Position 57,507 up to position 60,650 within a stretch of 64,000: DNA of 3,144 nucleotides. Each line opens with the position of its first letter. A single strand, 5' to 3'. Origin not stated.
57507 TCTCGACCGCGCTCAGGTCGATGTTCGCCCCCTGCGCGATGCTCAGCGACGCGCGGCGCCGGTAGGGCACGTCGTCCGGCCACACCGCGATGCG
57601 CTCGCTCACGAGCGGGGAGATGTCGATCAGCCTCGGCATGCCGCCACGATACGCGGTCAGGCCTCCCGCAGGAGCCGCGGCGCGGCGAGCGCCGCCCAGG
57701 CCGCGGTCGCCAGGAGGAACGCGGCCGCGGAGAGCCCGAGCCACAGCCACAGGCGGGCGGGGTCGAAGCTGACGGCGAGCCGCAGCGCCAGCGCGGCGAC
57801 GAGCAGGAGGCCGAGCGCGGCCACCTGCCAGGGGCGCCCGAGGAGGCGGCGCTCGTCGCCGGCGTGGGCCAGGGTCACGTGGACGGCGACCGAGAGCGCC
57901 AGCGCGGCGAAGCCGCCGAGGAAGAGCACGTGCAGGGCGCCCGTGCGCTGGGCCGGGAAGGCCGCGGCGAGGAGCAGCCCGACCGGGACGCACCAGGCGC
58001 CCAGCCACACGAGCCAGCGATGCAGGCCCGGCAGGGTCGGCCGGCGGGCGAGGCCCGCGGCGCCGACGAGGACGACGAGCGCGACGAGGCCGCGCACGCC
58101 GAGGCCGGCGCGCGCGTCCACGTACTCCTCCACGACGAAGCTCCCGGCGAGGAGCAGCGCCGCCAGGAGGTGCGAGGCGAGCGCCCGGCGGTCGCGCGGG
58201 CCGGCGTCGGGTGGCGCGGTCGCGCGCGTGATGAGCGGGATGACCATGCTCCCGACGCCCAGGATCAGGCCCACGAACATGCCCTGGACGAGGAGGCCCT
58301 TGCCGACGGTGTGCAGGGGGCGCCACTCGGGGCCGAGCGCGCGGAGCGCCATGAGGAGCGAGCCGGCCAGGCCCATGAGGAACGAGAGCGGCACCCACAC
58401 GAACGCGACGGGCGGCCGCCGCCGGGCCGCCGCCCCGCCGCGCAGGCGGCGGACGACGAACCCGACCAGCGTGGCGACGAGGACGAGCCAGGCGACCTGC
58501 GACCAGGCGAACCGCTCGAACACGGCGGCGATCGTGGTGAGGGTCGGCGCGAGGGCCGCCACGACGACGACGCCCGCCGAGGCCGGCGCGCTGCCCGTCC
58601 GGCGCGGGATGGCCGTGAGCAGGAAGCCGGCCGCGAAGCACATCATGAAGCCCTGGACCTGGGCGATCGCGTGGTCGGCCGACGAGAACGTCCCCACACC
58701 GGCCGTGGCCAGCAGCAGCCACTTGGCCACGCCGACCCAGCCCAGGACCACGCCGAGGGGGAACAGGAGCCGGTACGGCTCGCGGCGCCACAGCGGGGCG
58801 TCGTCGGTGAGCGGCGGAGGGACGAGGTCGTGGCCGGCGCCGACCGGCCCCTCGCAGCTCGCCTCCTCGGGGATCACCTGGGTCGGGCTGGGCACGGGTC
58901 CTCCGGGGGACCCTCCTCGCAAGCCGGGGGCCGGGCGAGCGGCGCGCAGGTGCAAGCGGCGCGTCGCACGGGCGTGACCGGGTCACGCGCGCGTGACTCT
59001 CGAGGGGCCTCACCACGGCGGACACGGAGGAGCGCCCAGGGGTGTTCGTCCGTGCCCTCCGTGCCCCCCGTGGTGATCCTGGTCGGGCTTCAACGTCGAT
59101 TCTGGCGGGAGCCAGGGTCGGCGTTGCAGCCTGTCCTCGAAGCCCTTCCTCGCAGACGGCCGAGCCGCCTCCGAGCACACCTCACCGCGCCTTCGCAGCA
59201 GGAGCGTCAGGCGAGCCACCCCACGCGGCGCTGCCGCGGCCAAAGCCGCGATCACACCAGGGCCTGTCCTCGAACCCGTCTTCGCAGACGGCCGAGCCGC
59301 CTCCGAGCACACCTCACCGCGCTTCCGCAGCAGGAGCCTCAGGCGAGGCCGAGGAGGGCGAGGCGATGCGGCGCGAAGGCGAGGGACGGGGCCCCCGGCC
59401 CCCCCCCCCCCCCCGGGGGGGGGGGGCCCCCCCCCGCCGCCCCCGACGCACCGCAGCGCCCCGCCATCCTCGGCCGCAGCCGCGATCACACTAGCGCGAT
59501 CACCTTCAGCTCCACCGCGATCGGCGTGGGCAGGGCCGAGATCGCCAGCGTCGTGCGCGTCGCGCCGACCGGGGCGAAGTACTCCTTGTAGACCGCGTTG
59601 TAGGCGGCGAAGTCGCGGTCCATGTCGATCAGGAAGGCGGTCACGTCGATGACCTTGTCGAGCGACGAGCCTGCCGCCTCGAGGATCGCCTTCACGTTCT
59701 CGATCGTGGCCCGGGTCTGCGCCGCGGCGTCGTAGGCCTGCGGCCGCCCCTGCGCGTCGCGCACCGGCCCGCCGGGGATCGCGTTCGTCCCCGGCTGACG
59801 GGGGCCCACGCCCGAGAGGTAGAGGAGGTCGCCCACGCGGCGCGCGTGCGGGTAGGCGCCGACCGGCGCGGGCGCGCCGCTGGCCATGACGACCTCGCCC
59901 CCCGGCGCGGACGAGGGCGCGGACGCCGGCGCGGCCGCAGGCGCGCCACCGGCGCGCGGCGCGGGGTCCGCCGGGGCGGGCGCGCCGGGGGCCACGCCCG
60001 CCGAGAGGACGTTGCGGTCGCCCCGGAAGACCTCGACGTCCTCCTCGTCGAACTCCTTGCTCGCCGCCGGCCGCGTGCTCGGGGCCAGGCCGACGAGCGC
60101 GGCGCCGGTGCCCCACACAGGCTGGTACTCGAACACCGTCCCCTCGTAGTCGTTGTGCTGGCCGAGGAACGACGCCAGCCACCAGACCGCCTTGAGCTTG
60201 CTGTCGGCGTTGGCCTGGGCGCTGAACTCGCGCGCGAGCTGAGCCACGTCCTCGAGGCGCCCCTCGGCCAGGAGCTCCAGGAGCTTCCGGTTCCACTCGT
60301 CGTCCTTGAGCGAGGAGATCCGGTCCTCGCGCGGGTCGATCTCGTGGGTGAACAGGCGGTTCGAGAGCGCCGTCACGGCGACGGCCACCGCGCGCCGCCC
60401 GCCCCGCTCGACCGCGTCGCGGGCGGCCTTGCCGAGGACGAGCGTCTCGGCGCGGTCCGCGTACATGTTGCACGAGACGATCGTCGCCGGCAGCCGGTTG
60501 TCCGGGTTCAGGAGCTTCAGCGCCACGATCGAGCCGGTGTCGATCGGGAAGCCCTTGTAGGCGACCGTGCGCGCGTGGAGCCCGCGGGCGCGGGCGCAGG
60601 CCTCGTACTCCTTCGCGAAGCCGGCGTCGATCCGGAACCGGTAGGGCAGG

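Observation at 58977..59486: Structured non-coding region: 2x ~86-nt direct repeat plus C16-G12-C9 homopolymer palindrome downstream of the amn-like operon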

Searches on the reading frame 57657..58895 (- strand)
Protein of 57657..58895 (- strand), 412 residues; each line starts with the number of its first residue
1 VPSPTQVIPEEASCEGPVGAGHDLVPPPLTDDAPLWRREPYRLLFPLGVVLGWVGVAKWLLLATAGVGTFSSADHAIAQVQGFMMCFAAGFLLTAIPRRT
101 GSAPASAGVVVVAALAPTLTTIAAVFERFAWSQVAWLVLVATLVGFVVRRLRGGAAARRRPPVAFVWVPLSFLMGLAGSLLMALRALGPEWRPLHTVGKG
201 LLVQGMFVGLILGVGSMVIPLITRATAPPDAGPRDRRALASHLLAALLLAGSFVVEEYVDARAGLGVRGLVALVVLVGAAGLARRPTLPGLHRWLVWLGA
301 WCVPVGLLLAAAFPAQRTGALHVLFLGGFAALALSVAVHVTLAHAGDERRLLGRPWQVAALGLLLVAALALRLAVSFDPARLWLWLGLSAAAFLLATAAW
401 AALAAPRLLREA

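Call 17: find_homologous_proteins(query=window:57660-58877:-)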
Query seq(406 aa) (406 aa): 166 proteins with E <= 0.001 among 8000 candidates; the best 120 are listed.
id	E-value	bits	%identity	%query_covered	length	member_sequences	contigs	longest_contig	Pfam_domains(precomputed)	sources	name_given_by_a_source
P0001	1.3e-229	780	92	100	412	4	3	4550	PF05940.18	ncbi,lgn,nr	ncbi:MAG: NnrS family protein [Planctomycetota bacterium]|nr:NnrS family protein [Planctomycetota ba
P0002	2.9e-179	615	74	93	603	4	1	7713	PF05940.18,PF01042.27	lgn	-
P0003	4.9e-161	555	71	93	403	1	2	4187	PF05940.18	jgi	jgi:uncharacterized protein involved in response to NO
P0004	7.8e-155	534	67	98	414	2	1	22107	PF05940.18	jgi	jgi:uncharacterized protein involved in response to NO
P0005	1.7e-153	530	68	95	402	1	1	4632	PF05940.18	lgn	-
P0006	7.6e-153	528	68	93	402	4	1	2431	PF05940.18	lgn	-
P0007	1.4e-150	520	66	98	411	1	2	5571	PF05940.18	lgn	-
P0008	7.3e-148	511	65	99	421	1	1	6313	PF05940.18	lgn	-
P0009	7.8e-148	511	65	100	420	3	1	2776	PF05940.18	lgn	-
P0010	8.2e-148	511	64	99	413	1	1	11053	PF05940.18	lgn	-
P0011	2.2e-147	510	65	95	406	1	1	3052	PF05940.18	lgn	-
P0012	3.0e-147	509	64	99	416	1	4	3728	PF05940.18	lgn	-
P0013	9.7e-120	418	58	98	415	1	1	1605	PF05940.18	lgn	-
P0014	3.2e-119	417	55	99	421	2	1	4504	PF05940.18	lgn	-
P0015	2.0e-118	414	56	93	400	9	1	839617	PF05940.18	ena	-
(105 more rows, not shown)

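Call 18: find_encoding_contigs(protein=P0001, flank=5000, max_places=6)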
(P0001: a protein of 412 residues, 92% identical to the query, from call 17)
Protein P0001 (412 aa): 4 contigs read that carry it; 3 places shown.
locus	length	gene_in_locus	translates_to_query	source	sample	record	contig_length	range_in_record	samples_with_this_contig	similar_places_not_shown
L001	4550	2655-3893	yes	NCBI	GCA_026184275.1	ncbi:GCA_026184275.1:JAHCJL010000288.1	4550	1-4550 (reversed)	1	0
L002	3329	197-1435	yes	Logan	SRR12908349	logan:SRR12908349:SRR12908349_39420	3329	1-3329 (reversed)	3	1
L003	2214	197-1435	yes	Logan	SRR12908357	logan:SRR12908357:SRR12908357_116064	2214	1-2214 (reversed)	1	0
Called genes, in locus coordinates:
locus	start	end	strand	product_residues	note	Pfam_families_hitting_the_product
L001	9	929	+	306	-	PF02900:LigB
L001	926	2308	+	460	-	PF02900:LigB, PF01042:Ribonuc_L-PSP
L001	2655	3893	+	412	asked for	PF05940:NnrS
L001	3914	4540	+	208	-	PF04199:Cyclase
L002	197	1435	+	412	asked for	PF05940:NnrS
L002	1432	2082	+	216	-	PF04199:Cyclase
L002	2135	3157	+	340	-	-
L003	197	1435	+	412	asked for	PF05940:NnrS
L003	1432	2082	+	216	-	PF04199:Cyclase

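Call 19: find_encoding_contigs(protein=P0002, flank=5000, max_places=4)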
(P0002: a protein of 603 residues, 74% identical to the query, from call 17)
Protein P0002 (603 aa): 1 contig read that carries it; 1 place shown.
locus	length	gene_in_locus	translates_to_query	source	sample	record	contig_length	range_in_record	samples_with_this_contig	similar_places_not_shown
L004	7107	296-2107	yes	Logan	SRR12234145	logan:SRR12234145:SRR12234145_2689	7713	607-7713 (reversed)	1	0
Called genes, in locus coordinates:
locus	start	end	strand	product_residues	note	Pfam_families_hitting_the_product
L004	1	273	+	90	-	?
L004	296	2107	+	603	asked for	PF01042:Ribonuc_L-PSP, PF05940:NnrS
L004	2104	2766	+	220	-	PF04199:Cyclase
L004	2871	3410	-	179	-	PF00645:zf-PARP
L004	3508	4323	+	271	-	PF05742:TANGO2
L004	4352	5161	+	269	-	PF13649:Methyltransf_25 (weak)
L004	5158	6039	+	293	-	PF00561:Abhydrolase_1, PF12146:Hydrolase_4, PF12697:Abhydrolase_6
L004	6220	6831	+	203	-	-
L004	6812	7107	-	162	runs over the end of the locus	PF13555:AAA_29 (weak), PF00005:ABC_tran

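Call 20: find_encoding_contigs(protein=P0004, flank=5000, max_places=4)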
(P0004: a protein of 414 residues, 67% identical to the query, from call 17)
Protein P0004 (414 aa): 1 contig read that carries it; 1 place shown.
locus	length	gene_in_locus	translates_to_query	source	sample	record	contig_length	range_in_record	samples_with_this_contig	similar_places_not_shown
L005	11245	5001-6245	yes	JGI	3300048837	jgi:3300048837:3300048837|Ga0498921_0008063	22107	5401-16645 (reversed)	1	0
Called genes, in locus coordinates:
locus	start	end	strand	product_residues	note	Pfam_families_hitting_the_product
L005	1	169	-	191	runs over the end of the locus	PF14715:FixP_N, PF00034:Cytochrom_C, PF13442:Cytochrome_CBB3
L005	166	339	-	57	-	-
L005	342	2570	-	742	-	PF00115:COX1, PF02433:FixO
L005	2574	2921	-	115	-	PF01258:zf-dskA_traR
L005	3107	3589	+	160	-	PF00571:CBS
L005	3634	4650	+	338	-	PF00389:2-Hacid_dh, PF02826:2-Hacid_dh_C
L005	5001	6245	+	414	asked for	PF05940:NnrS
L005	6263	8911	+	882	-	PF13442:Cytochrome_CBB3, PF14522:Cytochrome_C7 (faint), PF14537:Cytochrom_c3_2 (faint), PF00034:Cytochrom_C, PF13442:Cytochrome_CBB3 (weak)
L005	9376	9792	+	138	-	PF00034:Cytochrom_C, PF13442:Cytochrome_CBB3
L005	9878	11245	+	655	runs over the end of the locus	PF18764:nos_propeller, PF13473:Cupredoxin_1 (faint)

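Call 35: find_encoding_contigs(protein=window:57657-58895:-, flank=10000, max_places=6)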
Protein window:57657-58895:- (412 aa): no gene with exactly this product is on record in the collection.

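Call 36: list_cluster_members(proteins=[P0001, window:57657-58895:-])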
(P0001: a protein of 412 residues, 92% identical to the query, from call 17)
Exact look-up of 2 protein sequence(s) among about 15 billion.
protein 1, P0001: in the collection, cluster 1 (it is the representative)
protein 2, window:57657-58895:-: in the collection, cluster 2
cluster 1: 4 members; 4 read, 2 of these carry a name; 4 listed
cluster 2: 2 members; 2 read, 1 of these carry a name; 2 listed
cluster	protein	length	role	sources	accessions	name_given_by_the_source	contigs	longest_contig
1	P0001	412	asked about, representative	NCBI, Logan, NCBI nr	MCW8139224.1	MAG: NnrS family protein [Planctomycetota bacterium] | NnrS family protein [Planctomycetota bacterium]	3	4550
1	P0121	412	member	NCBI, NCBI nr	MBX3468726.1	MAG: NnrS family protein [Planctomycetes bacterium] | NnrS family protein [Planctomycetota bacterium]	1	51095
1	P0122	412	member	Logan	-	-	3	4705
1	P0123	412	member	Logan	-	-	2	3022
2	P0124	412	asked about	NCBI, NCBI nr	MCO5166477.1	MAG: NnrS family protein [Planctomycetes bacterium] | NnrS family protein [Planctomycetota bacterium]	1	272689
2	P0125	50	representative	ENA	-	-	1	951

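Call 37: find_encoding_contigs(protein=P0121, flank=6000, max_places=4)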
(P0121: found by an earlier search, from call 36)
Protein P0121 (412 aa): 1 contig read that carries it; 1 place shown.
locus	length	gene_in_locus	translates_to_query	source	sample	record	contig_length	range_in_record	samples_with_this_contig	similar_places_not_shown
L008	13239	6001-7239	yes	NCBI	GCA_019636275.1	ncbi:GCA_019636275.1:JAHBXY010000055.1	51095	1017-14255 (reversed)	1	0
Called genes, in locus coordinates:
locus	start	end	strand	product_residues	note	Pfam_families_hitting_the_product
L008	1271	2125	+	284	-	PF16697:Yop-YscD_cpl (weak), PF00498:FHA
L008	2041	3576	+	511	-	PF00171:Aldedh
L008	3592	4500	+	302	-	PF02900:LigB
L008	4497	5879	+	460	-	PF02900:LigB, PF01042:Ribonuc_L-PSP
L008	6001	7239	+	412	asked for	PF05940:NnrS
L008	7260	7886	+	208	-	PF04199:Cyclase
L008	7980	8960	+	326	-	-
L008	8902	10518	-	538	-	PF14158:YndJ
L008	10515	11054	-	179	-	PF00645:zf-PARP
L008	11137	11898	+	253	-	PF05742:TANGO2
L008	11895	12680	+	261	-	PF08241:Methyltransf_11 (weak), PF13649:Methyltransf_25 (weak)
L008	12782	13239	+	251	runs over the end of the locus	PF00561:Abhydrolase_1, PF12697:Abhydrolase_6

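Call 38: find_encoding_contigs(protein=P0122, flank=6000, max_places=4)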
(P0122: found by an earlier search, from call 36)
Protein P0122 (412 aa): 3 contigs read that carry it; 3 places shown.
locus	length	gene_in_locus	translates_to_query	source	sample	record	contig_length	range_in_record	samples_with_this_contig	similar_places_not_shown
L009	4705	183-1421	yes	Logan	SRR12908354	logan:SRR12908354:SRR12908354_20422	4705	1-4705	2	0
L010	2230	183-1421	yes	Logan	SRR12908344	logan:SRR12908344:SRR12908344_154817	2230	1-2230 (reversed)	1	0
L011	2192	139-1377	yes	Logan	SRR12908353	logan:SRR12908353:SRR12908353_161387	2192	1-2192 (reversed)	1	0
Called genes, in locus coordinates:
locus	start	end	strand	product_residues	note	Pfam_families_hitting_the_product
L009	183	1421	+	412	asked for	PF05940:NnrS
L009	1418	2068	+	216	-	PF04199:Cyclase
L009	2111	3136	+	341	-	-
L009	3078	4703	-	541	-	?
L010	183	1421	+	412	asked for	PF05940:NnrS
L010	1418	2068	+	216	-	PF04199:Cyclase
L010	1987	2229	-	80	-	?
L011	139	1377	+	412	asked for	PF05940:NnrS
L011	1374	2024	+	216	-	PF04199:Cyclase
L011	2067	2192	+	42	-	?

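Call 66: find_encoding_contigs(protein=P0125, flank=2000, max_places=4)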
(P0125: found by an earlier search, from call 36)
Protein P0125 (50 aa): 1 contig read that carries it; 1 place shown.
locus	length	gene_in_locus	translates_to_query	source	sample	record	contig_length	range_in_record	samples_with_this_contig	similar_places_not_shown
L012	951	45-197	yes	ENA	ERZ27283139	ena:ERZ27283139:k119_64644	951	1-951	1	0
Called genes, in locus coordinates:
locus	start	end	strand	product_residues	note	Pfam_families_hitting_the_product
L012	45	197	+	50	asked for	-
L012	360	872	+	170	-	PF08534:Redoxin, PF00578:AhpC-TSA, PF00085:Thioredoxin (faint), PF13098:Thioredoxin_2, PF13905:Thioredoxin_8 (weak)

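Call 87: find_encoding_contigs(protein=P0123, flank=3000, max_places=4)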
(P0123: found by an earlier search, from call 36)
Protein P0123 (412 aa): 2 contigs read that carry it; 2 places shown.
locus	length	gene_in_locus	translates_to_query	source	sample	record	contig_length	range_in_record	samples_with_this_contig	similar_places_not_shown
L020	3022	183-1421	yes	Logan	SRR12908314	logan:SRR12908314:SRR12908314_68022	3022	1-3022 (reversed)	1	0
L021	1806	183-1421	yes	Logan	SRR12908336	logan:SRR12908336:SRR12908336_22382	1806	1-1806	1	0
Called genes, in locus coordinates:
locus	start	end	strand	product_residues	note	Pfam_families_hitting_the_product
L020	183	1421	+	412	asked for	PF05940:NnrS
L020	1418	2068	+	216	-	PF04199:Cyclase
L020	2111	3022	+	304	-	?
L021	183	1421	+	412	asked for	PF05940:NnrS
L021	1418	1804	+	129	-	?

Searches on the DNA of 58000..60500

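Call 5: search_rna_families(source=window, start=58000, end=60500, threshold=evalue, max_evalue=1, show_alignments=3)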
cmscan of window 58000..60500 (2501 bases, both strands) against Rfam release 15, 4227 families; matches with E-value up to 1: 1.
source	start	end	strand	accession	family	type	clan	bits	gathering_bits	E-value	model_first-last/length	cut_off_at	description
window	59477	59501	-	RF03139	S4-Bacteroidia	Cis-reg; leader;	CL00119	23.1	34.7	0.068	1-34/34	no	S4-Bacteroidia ribosomal protein leader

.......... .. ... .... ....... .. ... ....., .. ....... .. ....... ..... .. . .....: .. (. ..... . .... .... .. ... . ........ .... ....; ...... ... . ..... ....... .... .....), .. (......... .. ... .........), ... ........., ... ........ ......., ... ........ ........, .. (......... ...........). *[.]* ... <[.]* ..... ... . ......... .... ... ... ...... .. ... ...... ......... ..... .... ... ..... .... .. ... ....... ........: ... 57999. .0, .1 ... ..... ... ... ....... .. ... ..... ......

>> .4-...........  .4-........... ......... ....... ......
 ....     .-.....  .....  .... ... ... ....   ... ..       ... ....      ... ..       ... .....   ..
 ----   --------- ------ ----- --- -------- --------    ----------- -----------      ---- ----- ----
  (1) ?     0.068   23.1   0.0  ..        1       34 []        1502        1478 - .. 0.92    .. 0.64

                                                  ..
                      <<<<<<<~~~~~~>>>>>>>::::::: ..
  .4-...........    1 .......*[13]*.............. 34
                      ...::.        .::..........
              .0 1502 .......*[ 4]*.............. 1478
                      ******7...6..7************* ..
